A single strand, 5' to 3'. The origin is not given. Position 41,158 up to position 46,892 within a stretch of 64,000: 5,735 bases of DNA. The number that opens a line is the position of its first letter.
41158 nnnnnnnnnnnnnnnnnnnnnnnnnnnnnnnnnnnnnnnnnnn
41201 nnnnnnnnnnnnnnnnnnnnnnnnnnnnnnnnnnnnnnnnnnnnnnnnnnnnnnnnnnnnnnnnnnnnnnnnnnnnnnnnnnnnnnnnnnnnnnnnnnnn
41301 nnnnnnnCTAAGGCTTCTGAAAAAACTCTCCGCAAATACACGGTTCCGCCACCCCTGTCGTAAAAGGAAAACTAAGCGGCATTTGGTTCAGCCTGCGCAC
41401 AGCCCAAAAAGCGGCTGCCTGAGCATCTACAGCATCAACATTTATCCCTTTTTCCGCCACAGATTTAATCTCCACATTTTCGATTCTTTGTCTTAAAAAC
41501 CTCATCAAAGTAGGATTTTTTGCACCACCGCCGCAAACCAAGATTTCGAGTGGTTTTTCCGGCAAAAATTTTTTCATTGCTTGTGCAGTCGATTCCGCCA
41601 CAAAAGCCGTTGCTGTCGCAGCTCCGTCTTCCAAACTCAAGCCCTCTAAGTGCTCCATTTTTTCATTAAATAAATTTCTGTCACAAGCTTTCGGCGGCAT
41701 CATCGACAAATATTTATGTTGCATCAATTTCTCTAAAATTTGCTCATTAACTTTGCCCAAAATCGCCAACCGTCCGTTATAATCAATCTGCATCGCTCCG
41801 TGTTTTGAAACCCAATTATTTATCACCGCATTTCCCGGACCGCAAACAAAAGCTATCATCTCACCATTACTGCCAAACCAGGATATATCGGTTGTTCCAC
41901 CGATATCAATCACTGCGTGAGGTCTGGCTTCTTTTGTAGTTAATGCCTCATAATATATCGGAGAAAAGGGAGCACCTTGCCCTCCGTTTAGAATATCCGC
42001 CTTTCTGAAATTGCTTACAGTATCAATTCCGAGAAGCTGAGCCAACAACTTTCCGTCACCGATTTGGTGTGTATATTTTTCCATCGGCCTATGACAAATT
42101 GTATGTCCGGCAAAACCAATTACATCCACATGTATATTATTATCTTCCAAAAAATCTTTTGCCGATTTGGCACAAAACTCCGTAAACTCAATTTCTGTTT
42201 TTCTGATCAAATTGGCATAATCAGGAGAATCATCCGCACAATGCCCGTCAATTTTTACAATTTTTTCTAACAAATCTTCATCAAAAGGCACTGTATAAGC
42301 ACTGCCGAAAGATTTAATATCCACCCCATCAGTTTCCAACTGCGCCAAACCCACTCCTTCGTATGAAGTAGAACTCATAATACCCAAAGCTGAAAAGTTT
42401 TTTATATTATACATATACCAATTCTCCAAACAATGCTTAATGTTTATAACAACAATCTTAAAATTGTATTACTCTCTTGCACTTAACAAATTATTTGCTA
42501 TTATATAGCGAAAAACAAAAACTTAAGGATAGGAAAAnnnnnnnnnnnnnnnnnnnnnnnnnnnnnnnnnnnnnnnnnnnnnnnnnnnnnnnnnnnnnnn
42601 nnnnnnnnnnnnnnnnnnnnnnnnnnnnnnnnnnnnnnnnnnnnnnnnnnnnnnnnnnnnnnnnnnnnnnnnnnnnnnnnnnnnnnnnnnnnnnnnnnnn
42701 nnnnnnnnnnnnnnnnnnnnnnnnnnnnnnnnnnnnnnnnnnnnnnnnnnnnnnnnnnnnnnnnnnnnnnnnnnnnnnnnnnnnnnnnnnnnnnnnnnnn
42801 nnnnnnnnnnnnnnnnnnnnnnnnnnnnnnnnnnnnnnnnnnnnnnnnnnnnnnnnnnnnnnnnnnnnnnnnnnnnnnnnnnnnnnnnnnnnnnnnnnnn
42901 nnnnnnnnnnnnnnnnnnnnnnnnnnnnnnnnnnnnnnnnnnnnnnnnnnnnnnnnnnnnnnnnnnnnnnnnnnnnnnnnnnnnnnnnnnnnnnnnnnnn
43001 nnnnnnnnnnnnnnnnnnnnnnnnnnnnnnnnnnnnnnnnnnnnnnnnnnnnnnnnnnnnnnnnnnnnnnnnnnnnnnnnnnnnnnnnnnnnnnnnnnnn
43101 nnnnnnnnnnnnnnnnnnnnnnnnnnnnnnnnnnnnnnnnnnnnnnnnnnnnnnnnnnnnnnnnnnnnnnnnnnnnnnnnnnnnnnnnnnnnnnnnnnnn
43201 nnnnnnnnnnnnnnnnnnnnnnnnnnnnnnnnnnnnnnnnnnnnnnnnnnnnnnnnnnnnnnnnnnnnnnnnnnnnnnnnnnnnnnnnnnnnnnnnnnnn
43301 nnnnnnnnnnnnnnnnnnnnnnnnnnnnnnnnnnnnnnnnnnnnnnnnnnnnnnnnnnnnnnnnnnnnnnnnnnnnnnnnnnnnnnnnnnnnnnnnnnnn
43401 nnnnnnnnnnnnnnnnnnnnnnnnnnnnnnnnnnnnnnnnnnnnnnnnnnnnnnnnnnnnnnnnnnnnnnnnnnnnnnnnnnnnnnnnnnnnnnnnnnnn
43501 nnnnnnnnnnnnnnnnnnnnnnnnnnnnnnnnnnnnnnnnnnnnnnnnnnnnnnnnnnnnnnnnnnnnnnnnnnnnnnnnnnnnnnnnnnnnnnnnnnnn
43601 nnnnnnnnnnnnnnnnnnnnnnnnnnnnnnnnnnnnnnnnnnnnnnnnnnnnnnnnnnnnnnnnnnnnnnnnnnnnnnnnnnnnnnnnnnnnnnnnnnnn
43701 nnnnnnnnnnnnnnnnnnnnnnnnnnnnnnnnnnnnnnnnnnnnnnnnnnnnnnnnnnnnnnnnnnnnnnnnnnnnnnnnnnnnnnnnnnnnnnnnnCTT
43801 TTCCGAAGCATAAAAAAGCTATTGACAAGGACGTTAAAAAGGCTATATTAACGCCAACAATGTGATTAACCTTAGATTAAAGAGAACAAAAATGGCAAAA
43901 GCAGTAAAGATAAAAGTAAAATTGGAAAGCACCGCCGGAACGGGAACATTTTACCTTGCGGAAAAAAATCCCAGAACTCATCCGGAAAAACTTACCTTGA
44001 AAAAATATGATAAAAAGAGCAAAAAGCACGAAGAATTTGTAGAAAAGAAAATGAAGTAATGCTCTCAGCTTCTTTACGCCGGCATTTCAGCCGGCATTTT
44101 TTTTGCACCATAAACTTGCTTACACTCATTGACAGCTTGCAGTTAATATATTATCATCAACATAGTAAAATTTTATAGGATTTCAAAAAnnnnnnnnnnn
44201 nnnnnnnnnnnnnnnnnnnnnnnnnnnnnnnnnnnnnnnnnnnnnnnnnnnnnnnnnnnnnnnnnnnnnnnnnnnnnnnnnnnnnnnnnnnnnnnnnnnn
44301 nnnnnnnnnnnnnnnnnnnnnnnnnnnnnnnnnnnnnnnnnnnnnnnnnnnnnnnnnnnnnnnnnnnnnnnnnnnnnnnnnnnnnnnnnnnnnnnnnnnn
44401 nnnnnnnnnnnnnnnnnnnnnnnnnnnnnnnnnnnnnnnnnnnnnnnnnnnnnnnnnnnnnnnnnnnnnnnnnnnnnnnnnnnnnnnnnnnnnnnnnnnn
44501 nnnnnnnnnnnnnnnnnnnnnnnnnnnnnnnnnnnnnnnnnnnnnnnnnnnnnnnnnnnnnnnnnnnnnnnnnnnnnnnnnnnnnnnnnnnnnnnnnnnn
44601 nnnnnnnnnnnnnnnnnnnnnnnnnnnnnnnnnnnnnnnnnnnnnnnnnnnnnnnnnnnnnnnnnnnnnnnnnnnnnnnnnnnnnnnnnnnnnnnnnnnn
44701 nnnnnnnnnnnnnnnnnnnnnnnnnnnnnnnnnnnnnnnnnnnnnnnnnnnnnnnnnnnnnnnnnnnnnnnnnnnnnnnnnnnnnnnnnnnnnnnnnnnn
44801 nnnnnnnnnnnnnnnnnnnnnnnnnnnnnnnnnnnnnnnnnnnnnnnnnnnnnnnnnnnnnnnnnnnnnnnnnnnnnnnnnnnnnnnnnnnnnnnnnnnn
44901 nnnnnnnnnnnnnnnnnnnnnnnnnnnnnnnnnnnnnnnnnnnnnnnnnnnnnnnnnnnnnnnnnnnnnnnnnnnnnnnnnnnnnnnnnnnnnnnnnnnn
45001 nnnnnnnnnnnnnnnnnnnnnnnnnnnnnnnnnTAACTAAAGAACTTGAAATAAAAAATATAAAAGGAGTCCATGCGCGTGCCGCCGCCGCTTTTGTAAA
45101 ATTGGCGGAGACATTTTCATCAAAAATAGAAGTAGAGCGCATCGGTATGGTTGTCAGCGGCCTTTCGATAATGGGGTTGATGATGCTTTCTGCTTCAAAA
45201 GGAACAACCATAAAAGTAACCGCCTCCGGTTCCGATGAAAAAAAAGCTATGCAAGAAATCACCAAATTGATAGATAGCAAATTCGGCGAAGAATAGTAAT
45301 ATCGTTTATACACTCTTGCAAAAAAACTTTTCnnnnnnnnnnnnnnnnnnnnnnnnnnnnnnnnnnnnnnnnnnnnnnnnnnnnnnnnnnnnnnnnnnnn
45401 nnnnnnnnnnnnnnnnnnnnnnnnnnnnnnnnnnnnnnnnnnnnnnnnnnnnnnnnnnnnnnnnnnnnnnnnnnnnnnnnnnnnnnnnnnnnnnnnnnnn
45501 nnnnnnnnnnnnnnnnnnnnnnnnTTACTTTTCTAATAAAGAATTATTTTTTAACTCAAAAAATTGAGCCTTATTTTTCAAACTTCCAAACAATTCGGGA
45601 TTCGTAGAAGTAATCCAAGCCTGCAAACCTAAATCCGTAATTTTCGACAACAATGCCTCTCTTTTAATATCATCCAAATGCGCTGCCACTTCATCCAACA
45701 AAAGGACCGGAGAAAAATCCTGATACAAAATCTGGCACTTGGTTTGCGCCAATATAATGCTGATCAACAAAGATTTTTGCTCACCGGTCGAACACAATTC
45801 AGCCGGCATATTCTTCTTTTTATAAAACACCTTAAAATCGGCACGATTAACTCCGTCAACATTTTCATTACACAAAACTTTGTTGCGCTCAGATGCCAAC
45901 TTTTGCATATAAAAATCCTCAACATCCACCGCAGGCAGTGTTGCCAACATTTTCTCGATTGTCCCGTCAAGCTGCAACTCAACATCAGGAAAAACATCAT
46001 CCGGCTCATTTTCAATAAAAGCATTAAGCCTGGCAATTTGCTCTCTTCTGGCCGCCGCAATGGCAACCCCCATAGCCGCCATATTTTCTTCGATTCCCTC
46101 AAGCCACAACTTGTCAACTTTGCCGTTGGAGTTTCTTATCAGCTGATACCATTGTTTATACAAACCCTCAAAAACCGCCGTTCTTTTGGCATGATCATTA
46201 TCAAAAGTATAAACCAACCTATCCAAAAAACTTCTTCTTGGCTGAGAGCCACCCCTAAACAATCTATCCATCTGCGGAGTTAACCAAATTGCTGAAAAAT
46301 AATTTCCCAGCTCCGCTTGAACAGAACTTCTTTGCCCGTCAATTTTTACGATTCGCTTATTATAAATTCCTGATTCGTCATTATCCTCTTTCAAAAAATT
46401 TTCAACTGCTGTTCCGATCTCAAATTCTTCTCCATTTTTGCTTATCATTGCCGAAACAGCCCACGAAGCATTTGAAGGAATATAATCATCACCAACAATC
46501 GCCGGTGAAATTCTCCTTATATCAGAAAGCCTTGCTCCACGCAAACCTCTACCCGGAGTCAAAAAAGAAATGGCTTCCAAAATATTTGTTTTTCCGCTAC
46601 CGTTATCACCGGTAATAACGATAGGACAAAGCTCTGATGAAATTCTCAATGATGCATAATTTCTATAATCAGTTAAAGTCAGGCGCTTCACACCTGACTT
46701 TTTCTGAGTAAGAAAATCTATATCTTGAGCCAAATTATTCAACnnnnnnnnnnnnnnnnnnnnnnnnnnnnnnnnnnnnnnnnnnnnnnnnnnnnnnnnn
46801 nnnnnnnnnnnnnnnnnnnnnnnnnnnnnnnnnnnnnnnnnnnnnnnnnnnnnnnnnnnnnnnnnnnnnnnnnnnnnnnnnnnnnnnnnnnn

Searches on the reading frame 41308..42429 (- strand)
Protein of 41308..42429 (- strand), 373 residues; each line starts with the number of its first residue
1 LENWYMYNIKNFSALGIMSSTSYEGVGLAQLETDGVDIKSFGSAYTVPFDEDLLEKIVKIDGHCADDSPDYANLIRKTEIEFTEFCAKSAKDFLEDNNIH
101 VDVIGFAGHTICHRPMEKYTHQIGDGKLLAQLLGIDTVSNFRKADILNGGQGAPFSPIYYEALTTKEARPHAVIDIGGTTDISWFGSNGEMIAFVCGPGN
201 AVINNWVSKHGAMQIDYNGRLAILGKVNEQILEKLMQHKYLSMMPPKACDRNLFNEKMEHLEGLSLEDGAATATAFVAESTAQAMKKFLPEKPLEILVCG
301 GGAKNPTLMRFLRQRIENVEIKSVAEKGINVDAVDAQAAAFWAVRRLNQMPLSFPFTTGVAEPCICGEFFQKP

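Call 40: search_protein_families(library=pfam, proteins=[window:41308-42429:-], max_evalue=0.01)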
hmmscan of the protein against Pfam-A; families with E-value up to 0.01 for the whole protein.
window:41308-42429:- (373 aa): 1 family
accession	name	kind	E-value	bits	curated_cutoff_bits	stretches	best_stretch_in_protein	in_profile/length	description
PF03702.20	AnmK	-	3.3e-70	237.4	24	1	15-370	4-365/367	Anhydro-N-acetylmuramic acid kinase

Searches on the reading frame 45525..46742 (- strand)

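Call 42: search_protein_families(library=pfam, proteins=[window:45525-46742:-], max_evalue=0.00001)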
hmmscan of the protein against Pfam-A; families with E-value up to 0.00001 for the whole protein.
window:45525-46742:- (405 aa): 3 families
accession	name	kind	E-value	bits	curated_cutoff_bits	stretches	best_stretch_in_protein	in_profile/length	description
PF02463.25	SMC_N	-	8.4e-21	74.8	40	1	18-390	2-207/220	RecF/RecN/SMC N terminal domain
PF13304.12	AAA_21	-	1.4e-09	38.9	27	1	42-357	3-272/304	AAA domain, putative AbiEii toxin, Type IV TA system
PF13476.12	AAA_23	-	2.5e-06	28.7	27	1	22-78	3-61/201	AAA domain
